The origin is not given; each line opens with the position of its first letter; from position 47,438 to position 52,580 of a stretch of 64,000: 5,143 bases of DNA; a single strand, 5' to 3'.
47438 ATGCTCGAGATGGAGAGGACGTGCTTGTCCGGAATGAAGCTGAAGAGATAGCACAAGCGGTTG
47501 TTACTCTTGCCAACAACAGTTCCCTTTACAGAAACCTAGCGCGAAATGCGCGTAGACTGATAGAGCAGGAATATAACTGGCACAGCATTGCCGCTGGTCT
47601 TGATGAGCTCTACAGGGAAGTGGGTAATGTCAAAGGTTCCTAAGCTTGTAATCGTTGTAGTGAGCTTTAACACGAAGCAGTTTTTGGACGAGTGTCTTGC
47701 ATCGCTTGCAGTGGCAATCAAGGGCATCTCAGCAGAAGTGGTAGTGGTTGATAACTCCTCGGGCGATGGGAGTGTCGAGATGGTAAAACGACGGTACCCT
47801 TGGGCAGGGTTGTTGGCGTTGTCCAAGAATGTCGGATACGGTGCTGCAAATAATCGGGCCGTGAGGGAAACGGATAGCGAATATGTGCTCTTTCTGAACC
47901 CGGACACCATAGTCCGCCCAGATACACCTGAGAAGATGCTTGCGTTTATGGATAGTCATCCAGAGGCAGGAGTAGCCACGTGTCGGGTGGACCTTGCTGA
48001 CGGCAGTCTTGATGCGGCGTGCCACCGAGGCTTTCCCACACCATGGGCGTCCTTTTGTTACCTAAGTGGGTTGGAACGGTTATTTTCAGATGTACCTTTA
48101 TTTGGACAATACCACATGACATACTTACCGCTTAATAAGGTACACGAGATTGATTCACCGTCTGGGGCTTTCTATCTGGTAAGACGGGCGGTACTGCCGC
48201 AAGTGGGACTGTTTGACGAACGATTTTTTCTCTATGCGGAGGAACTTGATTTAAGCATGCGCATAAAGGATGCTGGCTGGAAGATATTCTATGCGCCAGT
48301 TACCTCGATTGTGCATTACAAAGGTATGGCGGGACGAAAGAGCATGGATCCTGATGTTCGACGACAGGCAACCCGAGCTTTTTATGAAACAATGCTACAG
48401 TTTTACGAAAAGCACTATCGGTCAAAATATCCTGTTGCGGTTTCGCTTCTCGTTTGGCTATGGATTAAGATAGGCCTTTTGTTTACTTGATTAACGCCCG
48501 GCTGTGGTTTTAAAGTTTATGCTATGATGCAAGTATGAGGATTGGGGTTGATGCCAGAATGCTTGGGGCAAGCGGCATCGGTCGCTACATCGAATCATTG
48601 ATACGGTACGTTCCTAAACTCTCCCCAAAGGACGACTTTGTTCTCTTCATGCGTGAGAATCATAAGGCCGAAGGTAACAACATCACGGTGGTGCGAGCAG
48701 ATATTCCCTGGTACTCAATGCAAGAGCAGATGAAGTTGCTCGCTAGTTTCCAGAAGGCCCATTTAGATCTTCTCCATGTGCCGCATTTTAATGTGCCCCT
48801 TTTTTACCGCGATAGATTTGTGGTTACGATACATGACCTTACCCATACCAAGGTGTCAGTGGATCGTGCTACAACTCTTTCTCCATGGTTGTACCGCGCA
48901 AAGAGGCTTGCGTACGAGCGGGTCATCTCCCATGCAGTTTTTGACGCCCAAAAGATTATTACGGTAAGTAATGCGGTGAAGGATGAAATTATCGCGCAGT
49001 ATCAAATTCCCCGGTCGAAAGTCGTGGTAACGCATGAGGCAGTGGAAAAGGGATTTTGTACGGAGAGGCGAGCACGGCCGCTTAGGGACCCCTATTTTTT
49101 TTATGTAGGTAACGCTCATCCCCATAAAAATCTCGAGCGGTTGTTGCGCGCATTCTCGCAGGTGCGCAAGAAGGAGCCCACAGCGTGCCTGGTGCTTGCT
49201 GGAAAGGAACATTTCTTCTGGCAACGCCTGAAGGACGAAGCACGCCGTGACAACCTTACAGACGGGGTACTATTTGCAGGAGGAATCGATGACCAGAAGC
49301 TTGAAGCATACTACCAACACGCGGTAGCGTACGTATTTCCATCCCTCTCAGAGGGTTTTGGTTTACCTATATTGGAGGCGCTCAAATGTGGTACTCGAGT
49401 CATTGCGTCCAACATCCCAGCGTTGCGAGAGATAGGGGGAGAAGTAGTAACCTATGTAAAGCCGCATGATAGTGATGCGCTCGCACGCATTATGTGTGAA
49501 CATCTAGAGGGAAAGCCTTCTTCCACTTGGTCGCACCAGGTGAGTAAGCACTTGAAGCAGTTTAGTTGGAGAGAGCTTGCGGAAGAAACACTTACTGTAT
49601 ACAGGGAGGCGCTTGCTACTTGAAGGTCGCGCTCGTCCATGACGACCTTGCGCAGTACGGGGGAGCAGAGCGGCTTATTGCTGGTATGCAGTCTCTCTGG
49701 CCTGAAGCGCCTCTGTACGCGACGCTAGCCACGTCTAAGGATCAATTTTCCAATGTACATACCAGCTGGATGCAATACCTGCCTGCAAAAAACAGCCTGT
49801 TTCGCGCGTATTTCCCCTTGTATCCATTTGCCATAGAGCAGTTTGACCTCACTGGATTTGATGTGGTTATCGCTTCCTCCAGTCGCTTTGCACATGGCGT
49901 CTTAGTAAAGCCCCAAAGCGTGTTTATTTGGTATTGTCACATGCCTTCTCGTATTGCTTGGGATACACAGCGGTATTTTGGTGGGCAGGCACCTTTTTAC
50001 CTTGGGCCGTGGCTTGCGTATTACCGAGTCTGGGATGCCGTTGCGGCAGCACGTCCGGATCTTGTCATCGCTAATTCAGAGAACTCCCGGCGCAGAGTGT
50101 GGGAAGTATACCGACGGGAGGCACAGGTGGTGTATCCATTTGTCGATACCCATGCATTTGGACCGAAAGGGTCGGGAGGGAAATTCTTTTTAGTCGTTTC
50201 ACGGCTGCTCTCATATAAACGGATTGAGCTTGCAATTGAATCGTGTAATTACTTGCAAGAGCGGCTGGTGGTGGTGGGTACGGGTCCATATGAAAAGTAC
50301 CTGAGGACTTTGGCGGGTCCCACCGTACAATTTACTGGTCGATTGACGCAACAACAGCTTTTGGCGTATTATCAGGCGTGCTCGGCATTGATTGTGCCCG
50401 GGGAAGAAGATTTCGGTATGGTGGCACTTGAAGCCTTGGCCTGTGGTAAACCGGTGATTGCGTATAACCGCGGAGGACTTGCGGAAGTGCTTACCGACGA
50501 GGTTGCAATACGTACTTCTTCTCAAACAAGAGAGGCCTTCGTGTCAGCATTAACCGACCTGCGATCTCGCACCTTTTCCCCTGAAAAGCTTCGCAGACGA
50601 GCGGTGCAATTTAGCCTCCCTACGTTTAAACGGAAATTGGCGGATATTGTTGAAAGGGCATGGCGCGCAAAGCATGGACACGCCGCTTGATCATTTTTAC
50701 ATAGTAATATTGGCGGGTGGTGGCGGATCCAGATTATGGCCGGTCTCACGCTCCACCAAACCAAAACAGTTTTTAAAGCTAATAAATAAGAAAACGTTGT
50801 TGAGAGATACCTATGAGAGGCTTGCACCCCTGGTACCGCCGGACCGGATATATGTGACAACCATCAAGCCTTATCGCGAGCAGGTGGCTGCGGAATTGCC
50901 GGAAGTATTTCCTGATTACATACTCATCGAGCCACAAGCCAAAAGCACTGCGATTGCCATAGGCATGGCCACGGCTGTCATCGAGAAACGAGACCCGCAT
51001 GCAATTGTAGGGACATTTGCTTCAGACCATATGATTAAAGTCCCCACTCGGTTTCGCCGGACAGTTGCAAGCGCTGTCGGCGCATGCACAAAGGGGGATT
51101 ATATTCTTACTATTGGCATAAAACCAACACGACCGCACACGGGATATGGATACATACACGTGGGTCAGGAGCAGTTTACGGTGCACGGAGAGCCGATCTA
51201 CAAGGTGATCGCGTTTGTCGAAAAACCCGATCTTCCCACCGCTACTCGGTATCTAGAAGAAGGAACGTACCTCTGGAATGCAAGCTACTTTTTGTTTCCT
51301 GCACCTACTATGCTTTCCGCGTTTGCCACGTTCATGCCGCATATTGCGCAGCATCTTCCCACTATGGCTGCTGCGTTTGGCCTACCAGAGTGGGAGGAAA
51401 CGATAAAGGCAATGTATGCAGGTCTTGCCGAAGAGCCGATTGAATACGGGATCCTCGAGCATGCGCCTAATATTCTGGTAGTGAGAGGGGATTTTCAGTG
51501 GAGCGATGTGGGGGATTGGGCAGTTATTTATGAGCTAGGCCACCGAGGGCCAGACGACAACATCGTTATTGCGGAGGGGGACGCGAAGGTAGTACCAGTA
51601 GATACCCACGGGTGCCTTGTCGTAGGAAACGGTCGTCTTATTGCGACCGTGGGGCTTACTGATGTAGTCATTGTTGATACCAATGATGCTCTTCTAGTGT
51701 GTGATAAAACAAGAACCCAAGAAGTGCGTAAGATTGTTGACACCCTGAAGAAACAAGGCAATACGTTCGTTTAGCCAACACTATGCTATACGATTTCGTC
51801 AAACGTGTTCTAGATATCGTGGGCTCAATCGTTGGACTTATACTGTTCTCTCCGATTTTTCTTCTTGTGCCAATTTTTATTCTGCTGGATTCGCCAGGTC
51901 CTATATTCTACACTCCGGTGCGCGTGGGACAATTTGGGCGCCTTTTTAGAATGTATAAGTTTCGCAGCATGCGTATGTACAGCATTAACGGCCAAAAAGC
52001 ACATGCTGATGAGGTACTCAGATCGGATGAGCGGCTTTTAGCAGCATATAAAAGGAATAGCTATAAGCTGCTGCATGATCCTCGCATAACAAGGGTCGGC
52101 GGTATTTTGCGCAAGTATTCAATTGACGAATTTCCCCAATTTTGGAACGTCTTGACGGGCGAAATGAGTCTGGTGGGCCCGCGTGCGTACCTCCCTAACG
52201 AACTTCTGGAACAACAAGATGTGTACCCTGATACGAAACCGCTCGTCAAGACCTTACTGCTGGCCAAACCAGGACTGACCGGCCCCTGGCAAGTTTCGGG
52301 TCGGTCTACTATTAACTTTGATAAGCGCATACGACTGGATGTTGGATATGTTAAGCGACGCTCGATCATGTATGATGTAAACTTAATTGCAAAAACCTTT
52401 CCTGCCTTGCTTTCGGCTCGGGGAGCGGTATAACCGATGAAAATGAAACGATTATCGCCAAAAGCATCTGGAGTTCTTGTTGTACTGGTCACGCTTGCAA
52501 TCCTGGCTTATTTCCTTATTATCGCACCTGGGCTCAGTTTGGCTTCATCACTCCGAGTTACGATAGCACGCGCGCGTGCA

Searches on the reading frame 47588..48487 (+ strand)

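Call 16: search_protein_families(library=pfam, proteins=[window:47588-48487:+], max_evalue=0.001)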
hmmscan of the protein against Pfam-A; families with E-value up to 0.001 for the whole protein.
window:47588-48487:+ (300 aa): 5 families
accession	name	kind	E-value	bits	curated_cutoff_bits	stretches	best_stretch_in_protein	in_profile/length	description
PF00535.33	Glycos_transf_2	-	2.9e-21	76.6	23.3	1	22-135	2-117/168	Glycosyl transferase family 2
PF13641.12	Glyco_tranf_2_3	-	1.7e-19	71.2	27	1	18-246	1-214/230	Glycosyltransferase like family 2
PF13632.12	Glyco_trans_2_3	-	5.5e-11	43.1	27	1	99-269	1-144/198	Glycosyl transferase family group 2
PF10111.15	Glyco_tranf_2_2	-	2.3e-09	37.6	27.3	1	21-241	3-213/276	Glycosyltransferase like family 2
PF13506.12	Glyco_transf_21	-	0.00015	21.7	21.7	0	91-239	25-150/174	Glycosyl transferase family 21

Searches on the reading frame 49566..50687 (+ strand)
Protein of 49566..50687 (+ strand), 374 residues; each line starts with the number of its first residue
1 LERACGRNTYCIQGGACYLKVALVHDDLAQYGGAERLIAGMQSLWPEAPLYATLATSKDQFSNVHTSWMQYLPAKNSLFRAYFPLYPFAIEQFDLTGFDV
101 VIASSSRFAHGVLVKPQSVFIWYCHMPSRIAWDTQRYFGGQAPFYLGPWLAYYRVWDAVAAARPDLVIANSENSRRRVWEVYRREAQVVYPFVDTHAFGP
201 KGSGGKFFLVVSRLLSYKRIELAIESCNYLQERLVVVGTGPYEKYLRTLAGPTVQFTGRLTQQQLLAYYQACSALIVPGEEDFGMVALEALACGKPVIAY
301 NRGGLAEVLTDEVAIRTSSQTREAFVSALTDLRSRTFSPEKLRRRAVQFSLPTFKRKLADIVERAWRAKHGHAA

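Call 16: search_protein_families(library=pfam, proteins=[window:49566-50687:+], max_evalue=0.001)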
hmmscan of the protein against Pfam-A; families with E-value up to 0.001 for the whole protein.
window:49566-50687:+ (374 aa): 5 families
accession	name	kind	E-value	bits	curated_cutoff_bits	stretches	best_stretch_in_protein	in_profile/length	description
PF00534.26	Glycos_transf_1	-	8.8e-26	90.9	26.4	1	201-344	11-167/172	Glycosyl transferases group 1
PF13692.12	Glyco_trans_1_4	-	1.3e-21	77.8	27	1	207-332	3-139/142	Glycosyl transferases group 1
PF13439.12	Glyco_transf_4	-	6.1e-08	33.3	28.5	1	73-195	48-168/170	Glycosyltransferase Family 4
PF20706.3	GT4-conflict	-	1.5e-07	31.2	26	1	262-323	272-331/385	Family 4 Glycosyltransferase in conflict systems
PF13524.12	Glyco_trans_1_2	-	1.8e-05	25.2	25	1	231-348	14-127/144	Glycosyl transferase-like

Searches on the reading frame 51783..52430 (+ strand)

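Call 16: search_protein_families(library=pfam, proteins=[window:51783-52430:+], max_evalue=0.001)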
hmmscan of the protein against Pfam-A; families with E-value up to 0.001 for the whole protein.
window:51783-52430:+ (216 aa): 1 family
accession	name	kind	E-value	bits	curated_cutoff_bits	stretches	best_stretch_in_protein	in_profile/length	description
PF02397.22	Bac_transf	-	2.8e-58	196.9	27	1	7-210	1-178/179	Bacterial sugar transferase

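Call 78: search_protein_families(library=ncbifam, proteins=[window:51783-52430:+], max_evalue=0.001)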
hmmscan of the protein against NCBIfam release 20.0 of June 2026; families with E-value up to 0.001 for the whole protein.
window:51783-52430:+ (216 aa): 10 families
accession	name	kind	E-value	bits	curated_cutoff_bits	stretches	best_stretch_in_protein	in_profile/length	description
TIGR03025.1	EPS_sugtrans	subfamily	1.3e-69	235.6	295.55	1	4-215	255-444/445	exopolysaccharide biosynthesis polyprenyl glycosylphosphotransferase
TIGR03022.1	WbaP_sugtrans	subfamily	2.2e-66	225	403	1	5-215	257-455/456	undecaprenyl-phosphate galactose phosphotransferase WbaP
NF052601.1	undeca_RfbP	equivalog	4.5e-58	196.4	330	1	4-210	42-236/244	undecaprenyl-phosphate galactose phosphotransferase family protein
TIGR03023.1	WcaJ_sugtrans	equivalog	1.1e-55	189.8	410.75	1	4-215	260-452/453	undecaprenyl-phosphate glucose phosphotransferase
NF041877.1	EPS_EpsZ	equivalog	1.5e-49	168.9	800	1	6-215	265-458/459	exopolysaccharide biosynthesis polyisoprenyl-phosphate hexose-1-phosphate transferase EpsZ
NF011751.0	PRK15204.1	equivalog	7.8e-45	153.3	907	1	5-215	278-475/476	undecaprenyl-phosphate galactose phosphotransferase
TIGR03013.1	EpsB_2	subfamily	6.8e-40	137.5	393.35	1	4-215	252-442/443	TIGR03013 family XrtA/PEP-CTERM system glycosyltransferase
NF050817.1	PolSacchBiosHfsE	equivalog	3.3e-34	118.4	750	1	5-216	270-466/467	polysaccharide biosynthesis protein HfsE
NF007518.0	PRK10124.1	equivalog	9.5e-30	103.7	684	1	5-204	272-452/464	undecaprenyl-phosphate glucose phosphotransferase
NF045514.1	glycotran_HepC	equivalog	3.8e-25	88.5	140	1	4-135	114-211/220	heterocyst development glycosyltransferase HepC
